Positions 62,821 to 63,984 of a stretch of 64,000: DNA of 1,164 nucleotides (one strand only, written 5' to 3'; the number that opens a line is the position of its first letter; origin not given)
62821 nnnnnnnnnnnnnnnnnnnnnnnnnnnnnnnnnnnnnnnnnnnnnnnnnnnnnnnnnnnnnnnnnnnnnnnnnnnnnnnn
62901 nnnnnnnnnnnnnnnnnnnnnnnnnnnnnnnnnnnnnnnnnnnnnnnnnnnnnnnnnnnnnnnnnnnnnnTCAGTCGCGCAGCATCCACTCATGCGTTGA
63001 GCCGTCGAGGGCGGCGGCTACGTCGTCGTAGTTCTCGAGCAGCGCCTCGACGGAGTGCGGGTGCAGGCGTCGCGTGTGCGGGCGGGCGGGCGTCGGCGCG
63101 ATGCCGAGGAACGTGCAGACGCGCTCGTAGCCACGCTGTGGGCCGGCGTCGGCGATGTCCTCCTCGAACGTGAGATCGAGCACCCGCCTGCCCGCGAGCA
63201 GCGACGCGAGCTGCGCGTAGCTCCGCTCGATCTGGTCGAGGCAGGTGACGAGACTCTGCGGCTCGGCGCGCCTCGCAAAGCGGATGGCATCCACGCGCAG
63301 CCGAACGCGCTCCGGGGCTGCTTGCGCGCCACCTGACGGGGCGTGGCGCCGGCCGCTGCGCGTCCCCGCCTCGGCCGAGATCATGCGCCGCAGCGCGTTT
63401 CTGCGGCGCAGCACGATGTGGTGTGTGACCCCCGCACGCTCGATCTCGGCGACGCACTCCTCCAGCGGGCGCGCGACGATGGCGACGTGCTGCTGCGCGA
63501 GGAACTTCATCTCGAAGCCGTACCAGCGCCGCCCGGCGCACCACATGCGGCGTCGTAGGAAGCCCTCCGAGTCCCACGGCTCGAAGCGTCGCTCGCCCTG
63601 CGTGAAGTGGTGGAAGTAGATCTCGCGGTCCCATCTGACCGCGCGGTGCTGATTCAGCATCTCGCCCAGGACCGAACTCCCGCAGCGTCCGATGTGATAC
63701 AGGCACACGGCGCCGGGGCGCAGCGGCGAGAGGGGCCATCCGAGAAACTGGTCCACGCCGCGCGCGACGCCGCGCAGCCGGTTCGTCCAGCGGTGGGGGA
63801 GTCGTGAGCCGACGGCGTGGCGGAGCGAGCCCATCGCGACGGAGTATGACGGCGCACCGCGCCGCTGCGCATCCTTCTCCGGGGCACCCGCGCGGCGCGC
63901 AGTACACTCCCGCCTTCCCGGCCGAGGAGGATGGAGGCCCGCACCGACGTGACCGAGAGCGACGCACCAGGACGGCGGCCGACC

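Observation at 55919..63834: Cluster of envelope-modifying enzymes around groESL: MBOAT + partner, then a Zn-ribbon methyltransferase translationally coupled to a sulfotransferase, plus a convergent Stf0-like sulfotransferase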

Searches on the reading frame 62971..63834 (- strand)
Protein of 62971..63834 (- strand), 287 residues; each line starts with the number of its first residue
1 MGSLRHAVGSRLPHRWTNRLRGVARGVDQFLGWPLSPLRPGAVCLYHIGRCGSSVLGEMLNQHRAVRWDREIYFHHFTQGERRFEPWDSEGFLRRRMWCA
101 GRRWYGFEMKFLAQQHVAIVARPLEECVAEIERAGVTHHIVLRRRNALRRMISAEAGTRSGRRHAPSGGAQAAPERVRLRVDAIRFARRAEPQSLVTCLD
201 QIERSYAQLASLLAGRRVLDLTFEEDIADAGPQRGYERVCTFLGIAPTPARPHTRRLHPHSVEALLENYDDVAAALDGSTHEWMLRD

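Call 3: search_protein_families(library=pfam, proteins=[window:62971-63834:-], max_evalue=0.01)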
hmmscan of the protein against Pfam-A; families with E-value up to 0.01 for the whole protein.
window:62971-63834:- (287 aa): 1 family
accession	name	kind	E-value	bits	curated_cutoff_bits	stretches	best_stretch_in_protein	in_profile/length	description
PF13469.12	Sulfotransfer_3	-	5.2e-05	24.1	27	0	50-100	9-58/216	Sulfotransferase family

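Call 8: search_protein_families(library=ncbifam, proteins=[window:62971-63834:-], max_evalue=0.01)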
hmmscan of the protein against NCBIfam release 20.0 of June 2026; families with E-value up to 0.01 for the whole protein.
window:62971-63834:- (287 aa): 0 families

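Call 9: search_solved_structures(query=window:62971-63834:-, max_evalue=1, show_alignments=2)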
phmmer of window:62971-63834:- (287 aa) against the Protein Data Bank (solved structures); distinct sequences matched with E-value up to 1: 1.
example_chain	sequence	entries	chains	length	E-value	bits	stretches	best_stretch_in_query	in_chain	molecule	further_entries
3d40_A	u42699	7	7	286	0.4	13.1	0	168-219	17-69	FomA protein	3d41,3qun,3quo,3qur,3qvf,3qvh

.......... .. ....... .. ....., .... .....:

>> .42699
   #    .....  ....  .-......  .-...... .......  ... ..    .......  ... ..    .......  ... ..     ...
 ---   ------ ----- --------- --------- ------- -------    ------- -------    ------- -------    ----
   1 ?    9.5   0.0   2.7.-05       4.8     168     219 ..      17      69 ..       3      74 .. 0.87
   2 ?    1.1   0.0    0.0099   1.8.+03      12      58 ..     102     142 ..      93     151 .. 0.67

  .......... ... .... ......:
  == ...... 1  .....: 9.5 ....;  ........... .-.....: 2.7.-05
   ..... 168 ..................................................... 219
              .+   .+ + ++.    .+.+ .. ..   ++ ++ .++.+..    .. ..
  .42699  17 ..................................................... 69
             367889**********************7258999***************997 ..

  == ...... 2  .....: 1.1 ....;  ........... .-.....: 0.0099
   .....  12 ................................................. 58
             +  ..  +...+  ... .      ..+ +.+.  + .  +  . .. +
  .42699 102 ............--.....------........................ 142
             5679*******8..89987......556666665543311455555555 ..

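Call 16: find_homologous_proteins(query=window:62971-63834:-, max_evalue=0.001)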
Query window:62971-63834:- (287 aa): 19 proteins with E <= 0.001 among 5706 candidates.
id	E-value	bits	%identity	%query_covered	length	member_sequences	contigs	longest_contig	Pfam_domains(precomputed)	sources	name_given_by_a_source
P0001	5.8e-193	658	100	100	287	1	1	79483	-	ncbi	-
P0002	1.3e-116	407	70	91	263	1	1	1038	PF13469.13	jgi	jgi:hypothetical protein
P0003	2.8e-111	390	62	100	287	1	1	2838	-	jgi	jgi:hypothetical protein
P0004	8.1e-111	388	62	99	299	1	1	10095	-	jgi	jgi:hypothetical protein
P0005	9.8e-107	375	66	90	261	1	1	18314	-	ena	-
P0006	3.4e-102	360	59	100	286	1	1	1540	PF13469.13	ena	-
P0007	2.3e-100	354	58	99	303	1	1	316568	-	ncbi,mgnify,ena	mgnify:CR=1 FL=1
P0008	1.9e-83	298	55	85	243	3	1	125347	-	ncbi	-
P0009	1.1e-43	168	44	89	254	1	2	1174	PF13469.13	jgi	jgi:hypothetical protein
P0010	2.8e-42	163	43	84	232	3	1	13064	PF13469.13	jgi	jgi:hypothetical protein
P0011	1.8e-38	151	36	85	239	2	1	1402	PF13469.13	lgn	-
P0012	1.5e-24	105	31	90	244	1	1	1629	-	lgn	-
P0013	2.0e-22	98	34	87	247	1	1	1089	-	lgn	-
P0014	5.2e-22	96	32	90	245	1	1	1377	-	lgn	-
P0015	4.3e-21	93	31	87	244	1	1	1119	-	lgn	-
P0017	9.5e-20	89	33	84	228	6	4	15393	-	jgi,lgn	jgi:LPS sulfotransferase NodH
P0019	7.1e-15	73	29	86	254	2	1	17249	PF09037.17,PF13469.13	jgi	-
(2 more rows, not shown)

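Call 17: find_encoding_contigs(protein=P0001, flank=10000, max_places=5)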
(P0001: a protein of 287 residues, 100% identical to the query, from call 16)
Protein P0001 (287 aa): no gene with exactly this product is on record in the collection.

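Call 18: list_cluster_members(proteins=[P0001, P0007, P0008, P0017, P0019])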
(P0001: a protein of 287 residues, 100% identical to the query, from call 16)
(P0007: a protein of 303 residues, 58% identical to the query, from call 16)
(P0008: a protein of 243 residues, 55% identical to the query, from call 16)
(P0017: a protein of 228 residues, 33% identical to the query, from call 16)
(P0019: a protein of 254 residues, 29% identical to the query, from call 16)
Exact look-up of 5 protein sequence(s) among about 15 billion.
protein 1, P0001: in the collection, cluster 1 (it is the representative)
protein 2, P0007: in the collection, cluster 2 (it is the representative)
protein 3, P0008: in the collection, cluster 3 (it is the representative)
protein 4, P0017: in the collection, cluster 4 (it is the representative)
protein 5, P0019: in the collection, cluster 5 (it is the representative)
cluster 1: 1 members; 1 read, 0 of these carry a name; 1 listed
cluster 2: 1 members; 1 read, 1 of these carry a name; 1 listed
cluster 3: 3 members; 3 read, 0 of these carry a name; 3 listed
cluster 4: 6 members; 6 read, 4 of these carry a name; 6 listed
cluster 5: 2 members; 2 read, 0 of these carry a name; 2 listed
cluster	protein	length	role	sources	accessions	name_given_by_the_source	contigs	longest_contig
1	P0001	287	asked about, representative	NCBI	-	-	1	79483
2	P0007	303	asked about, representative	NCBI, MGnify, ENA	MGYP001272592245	CR=1 FL=1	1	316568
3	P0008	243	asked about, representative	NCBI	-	-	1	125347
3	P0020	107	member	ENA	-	-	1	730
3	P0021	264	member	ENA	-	-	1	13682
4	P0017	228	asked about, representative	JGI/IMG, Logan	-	LPS sulfotransferase NodH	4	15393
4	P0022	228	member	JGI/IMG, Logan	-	LPS sulfotransferase NodH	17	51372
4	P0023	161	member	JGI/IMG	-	LPS sulfotransferase NodH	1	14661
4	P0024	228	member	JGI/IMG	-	hypothetical protein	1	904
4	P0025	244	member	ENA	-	-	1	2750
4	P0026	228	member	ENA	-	-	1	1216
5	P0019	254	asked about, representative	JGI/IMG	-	-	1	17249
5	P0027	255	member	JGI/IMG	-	-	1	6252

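Call 19: find_encoding_contigs(protein=P0007, flank=10000, max_places=3)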
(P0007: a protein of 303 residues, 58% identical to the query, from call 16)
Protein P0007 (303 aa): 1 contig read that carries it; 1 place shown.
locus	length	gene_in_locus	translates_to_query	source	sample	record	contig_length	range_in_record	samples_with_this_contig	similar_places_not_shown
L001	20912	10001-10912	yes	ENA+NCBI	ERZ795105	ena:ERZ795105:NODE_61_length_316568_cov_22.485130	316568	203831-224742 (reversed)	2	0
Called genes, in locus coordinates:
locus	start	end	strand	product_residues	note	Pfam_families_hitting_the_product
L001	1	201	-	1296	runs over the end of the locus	PF13428:TPR_14 (faint), PF00515:TPR_1 (faint), PF07719:TPR_2 (faint), PF12895:ANAPC3 (faint), PF13176:TPR_7 (faint), PF13432:TPR_16, PF23914:TPR_CcmH_CycH (weak), PF13424:TPR_12 (weak), +3 more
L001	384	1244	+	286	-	PF13469:Sulfotransfer_3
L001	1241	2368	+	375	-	PF00534:Glycos_transf_1, PF13692:Glyco_trans_1_4, PF13524:Glyco_trans_1_2 (weak)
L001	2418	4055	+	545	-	PF13231:PMT_2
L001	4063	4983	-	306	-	PF13469:Sulfotransfer_3, PF00685:Sulfotransfer_1 (weak)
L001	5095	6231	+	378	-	PF01041:DegT_DnrJ_EryC1, PF00155:Aminotran_1_2 (weak)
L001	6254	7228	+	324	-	PF00535:Glycos_transf_2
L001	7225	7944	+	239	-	PF00551:Formyl_trans_N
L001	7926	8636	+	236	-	PF08889:WbqC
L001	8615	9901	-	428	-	PF13231:PMT_2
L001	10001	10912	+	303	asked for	-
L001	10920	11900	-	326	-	PF00685:Sulfotransfer_1, PF13469:Sulfotransfer_3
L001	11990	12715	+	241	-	PF06790:UPF0259 (weak)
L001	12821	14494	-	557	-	-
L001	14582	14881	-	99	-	PF00166:Cpn10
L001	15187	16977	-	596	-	PF13517:FG-GAP_3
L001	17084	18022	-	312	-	-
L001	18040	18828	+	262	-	PF02581:TMP-TENI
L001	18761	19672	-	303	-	-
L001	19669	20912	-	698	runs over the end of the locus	PF22745:Nlig-Ia, PF01653:DNA_ligase_aden, PF03120:OB_DNA_ligase, PF12826:HHH_2, PF14520:HHH_5 (weak), PF00533:BRCT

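Call 20: find_encoding_contigs(protein=P0008, flank=10000, max_places=3)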
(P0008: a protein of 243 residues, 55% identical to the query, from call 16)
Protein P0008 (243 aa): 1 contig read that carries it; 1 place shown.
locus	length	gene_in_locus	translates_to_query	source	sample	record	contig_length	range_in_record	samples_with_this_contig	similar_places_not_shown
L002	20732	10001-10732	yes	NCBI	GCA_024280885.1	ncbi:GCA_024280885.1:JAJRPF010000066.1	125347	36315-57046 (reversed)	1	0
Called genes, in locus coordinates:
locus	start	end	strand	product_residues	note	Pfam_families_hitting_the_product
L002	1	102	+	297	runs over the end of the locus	PF20511:PMI_typeI_cat (weak), PF05899:Cupin_3 (faint), PF07883:Cupin_2 (faint)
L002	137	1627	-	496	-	PF13424:TPR_12 (faint), PF00515:TPR_1 (faint), PF07719:TPR_2 (faint), PF12895:ANAPC3 (faint), PF13174:TPR_6 (faint), PF13432:TPR_16, PF14559:TPR_19, PF13432:TPR_16 (weak), +5 more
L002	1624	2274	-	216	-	PF13489:Methyltransf_23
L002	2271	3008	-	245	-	PF00730:HhH-GPD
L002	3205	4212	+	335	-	PF01479:S4, PF00849:PseudoU_synth_2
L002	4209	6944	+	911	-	PF00675:Peptidase_M16, PF05193:Peptidase_M16_C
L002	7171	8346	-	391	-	PF02350:Epimerase_2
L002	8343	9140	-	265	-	PF03102:NeuB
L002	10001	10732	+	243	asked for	-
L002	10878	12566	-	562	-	-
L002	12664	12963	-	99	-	PF00166:Cpn10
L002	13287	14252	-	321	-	-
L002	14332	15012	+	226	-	PF02581:TMP-TENI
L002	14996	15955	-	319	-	-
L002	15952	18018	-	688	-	PF22745:Nlig-Ia, PF01653:DNA_ligase_aden, PF03120:OB_DNA_ligase, PF03119:DNA_ligase_ZBD (weak), PF14520:HHH_5 (faint), PF12826:HHH_2, PF00533:BRCT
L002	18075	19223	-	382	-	PF02547:Queuosine_synth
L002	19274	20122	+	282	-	PF00561:Abhydrolase_1, PF12697:Abhydrolase_6, PF12146:Hydrolase_4, PF08386:Abhydrolase_4 (faint)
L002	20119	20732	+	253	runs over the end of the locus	-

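Call 24: find_related_loci(query=A2, collection=genome_contigs, flank=10000)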
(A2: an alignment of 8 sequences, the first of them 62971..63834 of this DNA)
Query A2 (287 aa) in genome_contigs; peptide patterns used: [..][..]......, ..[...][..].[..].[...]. (x = any residue, [..] = any of these).
34 stretches matched a pattern; 2 encode a relative of the query (tblastn E <= 1e-3); 2 distinct loci.
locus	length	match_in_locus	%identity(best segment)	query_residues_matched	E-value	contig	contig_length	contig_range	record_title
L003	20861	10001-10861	55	1-287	3e-106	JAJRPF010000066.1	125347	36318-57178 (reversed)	MAG: Planctomycetota bacterium isolate Dive100_bin1.14 k141_1062424, whole genome shotgun sequence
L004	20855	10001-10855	58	1-285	8e-99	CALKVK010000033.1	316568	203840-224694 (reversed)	MAG TPA_asm: uncultured bacterium isolate SRR6227243_bin.30_CONCOCT_v1.1_MAG genome assembly, contig: ERZ795105.61, whol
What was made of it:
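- Tried and rejected: The one genome_contigs scan returned only the two relatives (call 24).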

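Call 38: predict_structure(alignment_id=A1)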
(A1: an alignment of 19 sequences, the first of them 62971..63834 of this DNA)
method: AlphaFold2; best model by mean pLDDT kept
length: 287 residues; sequences in the alignment: 19
mean_pLDDT: 88.0   pTM: 0.84
mean pLDDT of the five models: 88.0, 87.2, 86.7, 86.5, 85.6
residues with pLDDT >= 90: 181; 70-90: 69; 50-70: 35; < 50: 2
segments of 3 or more residues with pLDDT < 50: none
pLDDT, mean of each block of 10 residues (from residue 1): 51 66 63 71 95 94 96 88 88 93 96 87 94 97 95 89 76 85 88 96 97 98 93 96 97 80 95 98 93
secondary structure, 60 per line:
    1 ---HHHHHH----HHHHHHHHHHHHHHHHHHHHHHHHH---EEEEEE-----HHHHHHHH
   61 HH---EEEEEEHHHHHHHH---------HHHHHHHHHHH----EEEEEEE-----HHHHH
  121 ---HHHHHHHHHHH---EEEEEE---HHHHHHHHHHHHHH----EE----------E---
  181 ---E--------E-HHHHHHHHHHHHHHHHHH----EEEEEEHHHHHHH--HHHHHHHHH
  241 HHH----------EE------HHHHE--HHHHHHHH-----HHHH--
elements in order: H4-9 H14-38 E42-47 H53-62 E66-71 H72-79 H89-99 E104-110 H116-120 H124-134 E138-143 H147-160 H195-212 E217-222 H223-229 H232-243 H262-265 H269-276 H282-285

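Call 49: search_protein_families(library=pfam, alignment_id=A1, max_evalue=0.1)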
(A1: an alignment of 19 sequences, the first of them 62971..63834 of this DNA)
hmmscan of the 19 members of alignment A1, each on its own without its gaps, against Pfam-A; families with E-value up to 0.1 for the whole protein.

A. member 1, window:62971-63834:- (287 aa): 1 family
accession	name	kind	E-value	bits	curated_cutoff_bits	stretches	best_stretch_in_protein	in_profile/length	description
PF13469.12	Sulfotransfer_3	-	5.2e-05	24.1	27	0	50-100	9-58/216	Sulfotransferase family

B. families by the number of members that match (of 19 scanned): 6 families
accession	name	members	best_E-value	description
PF13469.12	Sulfotransfer_3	12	1.2e-08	Sulfotransferase family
PF09037.16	Sulphotransf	2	6e-08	Stf0 sulphotransferase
PF00685.33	Sulfotransfer_1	2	0.0026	Sulfotransferase domain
PF25332.1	C2_PACS_N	1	0.039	N-terminal C2 domain of phosphofurin acidic cluster sorting protein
PF17667.7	Pkinase_fungal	1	0.044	Fungal protein kinase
PF03020.21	LEM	1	0.091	LEM domain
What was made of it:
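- Closest known: NodH / 'LPS sulfotransferase NodH'. Different: The window protein does not hit Pfam PF09037 and is below the PF13469 cut-off (calls 3, 49).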

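Call 61: search_protein_families(library=pfam, proteins=[L001:11990-12715:+, L001:384-1244:+], max_evalue=0.05)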
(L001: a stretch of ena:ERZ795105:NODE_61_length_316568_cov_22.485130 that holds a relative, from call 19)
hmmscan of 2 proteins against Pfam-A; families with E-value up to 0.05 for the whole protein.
L001:11990-12715:+ (241 aa): 3 families
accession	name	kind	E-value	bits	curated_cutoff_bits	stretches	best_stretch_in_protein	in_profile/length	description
PF06161.16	DUF975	-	0.0012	19.2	34.8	1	139-197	145-204/243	Protein of unknown function (DUF975)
PF06790.16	UPF0259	-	0.0086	16.3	31.4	1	137-198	139-203/248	Uncharacterised protein family (UPF0259)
PF10110.14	GPDPase_memb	-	0.015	14.5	29.6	0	176-221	198-243/321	Membrane domain of glycerophosphoryl diester phosphodiesterase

L001:384-1244:+ (286 aa): 1 family
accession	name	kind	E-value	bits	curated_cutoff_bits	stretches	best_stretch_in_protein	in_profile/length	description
PF13469.12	Sulfotransfer_3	-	9e-10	39.6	27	1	40-242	5-213/216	Sulfotransferase family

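Call 71: find_encoding_contigs(protein=P0005, flank=10000, max_places=2)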
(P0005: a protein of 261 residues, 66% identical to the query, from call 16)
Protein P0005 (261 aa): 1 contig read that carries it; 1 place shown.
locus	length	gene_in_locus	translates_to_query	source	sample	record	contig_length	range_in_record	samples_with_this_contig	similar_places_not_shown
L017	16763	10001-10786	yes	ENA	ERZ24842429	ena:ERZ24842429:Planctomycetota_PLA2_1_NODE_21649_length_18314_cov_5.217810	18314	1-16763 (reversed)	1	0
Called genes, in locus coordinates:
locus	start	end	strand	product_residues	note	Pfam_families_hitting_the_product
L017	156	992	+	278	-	PF00685:Sulfotransfer_1 (weak), PF13469:Sulfotransfer_3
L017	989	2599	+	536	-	PF02366:PMT (weak)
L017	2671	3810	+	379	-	PF01041:DegT_DnrJ_EryC1, PF01053:Cys_Met_Meta_PP (weak), PF00155:Aminotran_1_2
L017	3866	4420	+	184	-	PF13302:Acetyltransf_3, PF13420:Acetyltransf_4, PF13523:Acetyltransf_8, PF00583:Acetyltransf_1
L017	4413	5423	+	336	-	PF00535:Glycos_transf_2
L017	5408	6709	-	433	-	PF13231:PMT_2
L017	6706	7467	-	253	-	-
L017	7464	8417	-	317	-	PF00535:Glycos_transf_2, PF10111:Glyco_tranf_2_2 (weak), PF13641:Glyco_tranf_2_3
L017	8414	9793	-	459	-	PF13231:PMT_2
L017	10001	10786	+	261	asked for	-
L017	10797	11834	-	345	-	PF00685:Sulfotransfer_1 (faint), PF13469:Sulfotransfer_3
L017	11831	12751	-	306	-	PF02585:PIG-L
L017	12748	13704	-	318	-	PF00685:Sulfotransfer_1, PF13469:Sulfotransfer_3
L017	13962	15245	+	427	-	PF20706:GT4-conflict, PF00534:Glycos_transf_1, PF13692:Glyco_trans_1_4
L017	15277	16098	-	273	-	-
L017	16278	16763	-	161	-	?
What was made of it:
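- On Stf0 family (Pfam PF09037, trehalose 2-sulfotransferase) for ST2: The context is glycan genes (calls 19, 71).
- L002 continues into NeuB/NeuC-like genes (calls 19, 20, 71). Orthologue neighbours are PIG-L, glycosyltransferases and DegT (calls 19, 71). The close orthologues (55-67% identity) all sit in glycan-gene contexts (calls 19, 20, 71). The content between and after groEL differs in every genome compared (calls 19, 20, 71).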
